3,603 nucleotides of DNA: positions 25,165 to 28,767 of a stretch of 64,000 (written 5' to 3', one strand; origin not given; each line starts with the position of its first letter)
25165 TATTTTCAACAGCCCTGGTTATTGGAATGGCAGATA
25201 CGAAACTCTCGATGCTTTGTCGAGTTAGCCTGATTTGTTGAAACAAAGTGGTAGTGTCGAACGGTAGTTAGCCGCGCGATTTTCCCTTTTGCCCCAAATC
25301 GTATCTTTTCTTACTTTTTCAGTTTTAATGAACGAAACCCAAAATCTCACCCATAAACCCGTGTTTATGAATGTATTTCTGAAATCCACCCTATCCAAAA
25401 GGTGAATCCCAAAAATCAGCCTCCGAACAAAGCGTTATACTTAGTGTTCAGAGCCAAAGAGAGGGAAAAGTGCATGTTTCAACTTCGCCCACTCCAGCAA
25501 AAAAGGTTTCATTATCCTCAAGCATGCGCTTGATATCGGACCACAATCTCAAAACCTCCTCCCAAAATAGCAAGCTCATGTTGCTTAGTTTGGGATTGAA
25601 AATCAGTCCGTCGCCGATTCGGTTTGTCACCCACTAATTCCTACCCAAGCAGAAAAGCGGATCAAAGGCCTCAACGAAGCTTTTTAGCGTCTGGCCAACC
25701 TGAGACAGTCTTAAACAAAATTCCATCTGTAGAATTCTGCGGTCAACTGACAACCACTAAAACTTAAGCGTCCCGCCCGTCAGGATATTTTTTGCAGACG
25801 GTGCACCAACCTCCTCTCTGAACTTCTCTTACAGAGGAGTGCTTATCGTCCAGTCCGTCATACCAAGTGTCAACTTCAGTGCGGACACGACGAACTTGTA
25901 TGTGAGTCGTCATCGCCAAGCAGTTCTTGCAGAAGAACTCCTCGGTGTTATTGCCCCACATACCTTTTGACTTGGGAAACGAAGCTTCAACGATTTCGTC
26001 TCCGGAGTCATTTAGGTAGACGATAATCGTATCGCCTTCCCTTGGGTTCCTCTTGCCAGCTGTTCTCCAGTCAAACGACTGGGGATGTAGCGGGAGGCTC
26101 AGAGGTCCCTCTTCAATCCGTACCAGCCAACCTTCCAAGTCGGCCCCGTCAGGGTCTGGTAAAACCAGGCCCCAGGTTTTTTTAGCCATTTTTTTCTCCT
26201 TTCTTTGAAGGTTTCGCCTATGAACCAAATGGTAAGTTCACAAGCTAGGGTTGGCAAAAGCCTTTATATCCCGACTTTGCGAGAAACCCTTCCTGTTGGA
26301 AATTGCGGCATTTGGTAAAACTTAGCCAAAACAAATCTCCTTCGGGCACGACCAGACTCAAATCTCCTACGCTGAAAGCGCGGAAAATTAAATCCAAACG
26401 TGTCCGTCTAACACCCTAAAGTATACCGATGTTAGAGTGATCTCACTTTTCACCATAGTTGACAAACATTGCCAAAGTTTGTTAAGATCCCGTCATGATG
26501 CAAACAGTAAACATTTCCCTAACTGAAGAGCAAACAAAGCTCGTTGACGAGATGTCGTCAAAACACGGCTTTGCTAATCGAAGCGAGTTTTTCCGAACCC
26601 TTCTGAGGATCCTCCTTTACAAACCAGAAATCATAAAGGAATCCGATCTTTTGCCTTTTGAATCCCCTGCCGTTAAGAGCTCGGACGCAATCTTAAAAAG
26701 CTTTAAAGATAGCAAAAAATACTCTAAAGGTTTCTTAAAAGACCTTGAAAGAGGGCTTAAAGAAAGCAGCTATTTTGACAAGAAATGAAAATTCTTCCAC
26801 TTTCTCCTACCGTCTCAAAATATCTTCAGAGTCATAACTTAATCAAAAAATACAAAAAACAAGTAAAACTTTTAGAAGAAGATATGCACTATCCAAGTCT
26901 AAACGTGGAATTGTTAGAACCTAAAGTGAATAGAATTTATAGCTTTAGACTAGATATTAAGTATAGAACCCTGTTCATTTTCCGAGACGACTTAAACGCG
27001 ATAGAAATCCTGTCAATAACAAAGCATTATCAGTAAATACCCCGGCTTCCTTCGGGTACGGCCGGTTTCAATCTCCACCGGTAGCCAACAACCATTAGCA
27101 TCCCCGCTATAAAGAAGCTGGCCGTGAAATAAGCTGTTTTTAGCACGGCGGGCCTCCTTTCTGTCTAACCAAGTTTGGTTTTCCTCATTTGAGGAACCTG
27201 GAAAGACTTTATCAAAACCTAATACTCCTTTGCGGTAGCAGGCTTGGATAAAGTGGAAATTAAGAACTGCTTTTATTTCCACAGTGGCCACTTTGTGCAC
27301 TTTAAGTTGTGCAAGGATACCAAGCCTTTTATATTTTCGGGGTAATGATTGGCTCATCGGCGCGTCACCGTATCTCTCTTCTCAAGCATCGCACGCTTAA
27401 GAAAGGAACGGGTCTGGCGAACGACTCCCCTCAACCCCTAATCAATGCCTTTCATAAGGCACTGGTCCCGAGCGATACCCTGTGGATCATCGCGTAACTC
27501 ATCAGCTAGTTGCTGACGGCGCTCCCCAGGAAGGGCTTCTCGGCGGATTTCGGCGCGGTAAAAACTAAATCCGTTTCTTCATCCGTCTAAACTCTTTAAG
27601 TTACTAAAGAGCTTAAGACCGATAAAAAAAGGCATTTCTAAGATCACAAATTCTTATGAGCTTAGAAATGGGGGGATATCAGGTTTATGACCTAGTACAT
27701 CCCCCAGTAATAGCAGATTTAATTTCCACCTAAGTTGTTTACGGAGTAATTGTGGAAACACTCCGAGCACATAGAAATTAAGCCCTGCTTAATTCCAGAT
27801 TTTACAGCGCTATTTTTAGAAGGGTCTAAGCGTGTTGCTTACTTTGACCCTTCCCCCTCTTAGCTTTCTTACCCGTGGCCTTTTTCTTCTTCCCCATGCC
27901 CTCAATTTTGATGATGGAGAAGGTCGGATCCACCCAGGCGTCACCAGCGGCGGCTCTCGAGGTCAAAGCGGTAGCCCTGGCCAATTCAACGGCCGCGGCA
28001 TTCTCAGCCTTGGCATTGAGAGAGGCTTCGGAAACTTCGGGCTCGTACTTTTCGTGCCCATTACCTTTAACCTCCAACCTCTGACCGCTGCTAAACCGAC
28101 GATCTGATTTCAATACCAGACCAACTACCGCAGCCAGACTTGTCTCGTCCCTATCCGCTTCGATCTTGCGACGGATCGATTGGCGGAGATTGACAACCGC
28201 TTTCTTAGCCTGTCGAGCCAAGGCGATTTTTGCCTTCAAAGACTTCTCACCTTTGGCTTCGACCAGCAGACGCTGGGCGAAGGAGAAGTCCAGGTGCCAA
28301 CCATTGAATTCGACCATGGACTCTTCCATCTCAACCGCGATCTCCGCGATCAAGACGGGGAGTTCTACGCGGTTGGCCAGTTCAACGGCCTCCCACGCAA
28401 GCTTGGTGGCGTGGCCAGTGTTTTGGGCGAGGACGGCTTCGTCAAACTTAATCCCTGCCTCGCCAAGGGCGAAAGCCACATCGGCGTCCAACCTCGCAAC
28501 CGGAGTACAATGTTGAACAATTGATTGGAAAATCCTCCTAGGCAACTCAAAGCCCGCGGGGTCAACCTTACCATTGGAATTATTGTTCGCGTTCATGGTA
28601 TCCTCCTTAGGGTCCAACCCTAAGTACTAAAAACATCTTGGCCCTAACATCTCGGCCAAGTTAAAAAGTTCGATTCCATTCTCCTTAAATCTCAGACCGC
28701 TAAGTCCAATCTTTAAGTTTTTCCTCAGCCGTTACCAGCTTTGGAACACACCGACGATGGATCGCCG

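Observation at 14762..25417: Four-copy family of ~55-nt intergenic elements restricted to the GC-rich island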

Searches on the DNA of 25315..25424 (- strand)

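Call 65: search_dna_similar(query=window:25315-25424:-, collection=phages, mode=distant, max_evalue=1, max_rows=10)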
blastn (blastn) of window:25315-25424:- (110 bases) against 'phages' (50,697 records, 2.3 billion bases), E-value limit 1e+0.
Records with a match: 2; places in all: 2; records where one place covers at least 80% of the query: 0.
Best place of each record, by identity: 90-95% 2.
By first word of the organism name: Paenibacillus 2.
By host as written in the record: Paenibacillus larvae subsp. larvae strain Eric_V 1; Paenibacillus larvae 2006 1.
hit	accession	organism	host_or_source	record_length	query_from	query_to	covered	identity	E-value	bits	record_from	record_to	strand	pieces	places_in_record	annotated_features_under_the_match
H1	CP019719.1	Paenibacillus phage phiERICV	Paenibacillus larvae subsp. larvae ...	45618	56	81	24%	92.3%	3e-1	39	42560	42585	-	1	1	none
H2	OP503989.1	Paenibacillus phage Callan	Paenibacillus larvae 2006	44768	56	81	24%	92.3%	3e-1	39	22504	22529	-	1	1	none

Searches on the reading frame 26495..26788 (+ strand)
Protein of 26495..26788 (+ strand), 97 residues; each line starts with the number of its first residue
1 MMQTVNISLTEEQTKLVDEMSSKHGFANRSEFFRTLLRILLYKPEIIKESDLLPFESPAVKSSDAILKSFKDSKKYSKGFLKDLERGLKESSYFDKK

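Call 15: search_protein_families(library=pfam, proteins=[window:26495-26788:+], max_evalue=0.01)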
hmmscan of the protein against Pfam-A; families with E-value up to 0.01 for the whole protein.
window:26495-26788:+ (97 aa): 1 family
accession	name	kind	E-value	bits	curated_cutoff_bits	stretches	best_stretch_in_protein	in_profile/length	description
PF01402.27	RHH_1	-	5.9e-05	23.3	20.5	1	5-40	2-36/39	Ribbon-helix-helix protein, copG family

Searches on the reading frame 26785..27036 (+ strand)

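Call 15: search_protein_families(library=pfam, proteins=[window:26785-27036:+], max_evalue=0.01)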
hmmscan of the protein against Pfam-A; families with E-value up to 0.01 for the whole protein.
window:26785-27036:+ (83 aa): 1 family
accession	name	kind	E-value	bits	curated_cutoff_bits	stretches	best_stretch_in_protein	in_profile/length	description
PF05015.19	HigB-like_toxin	-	0.00057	20.7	27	1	31-69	42-81/91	RelE-like toxin of type II toxin-antitoxin system HigB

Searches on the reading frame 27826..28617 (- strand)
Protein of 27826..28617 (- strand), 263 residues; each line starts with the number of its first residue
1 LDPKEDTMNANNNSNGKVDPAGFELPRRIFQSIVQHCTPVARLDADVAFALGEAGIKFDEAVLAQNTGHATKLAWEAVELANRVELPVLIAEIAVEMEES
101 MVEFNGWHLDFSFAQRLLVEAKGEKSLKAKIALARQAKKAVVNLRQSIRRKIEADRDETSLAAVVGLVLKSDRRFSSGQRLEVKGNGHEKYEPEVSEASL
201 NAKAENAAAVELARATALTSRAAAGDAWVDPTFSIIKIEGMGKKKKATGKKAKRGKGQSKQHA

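Call 15: search_protein_families(library=pfam, proteins=[window:27826-28617:-], max_evalue=0.01)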
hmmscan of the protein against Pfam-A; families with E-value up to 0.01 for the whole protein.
window:27826-28617:- (263 aa): 0 families

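Call 35: search_protein_families(library=phrogs, proteins=[window:27826-28617:-], max_evalue=0.01)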
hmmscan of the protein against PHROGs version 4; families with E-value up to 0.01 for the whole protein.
window:27826-28617:- (263 aa): 0 families

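Call 86: find_related_loci(query=window:27826-28596:-, collection=viral_contigs, flank=5000)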
Query window:27826-28596:- (256 aa) in viral_contigs; peptide patterns used: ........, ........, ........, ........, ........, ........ (x = any residue, [..] = any of these).
10 stretches matched a pattern, but none encodes a relative of the query by tblastn (E <= 1e-3).
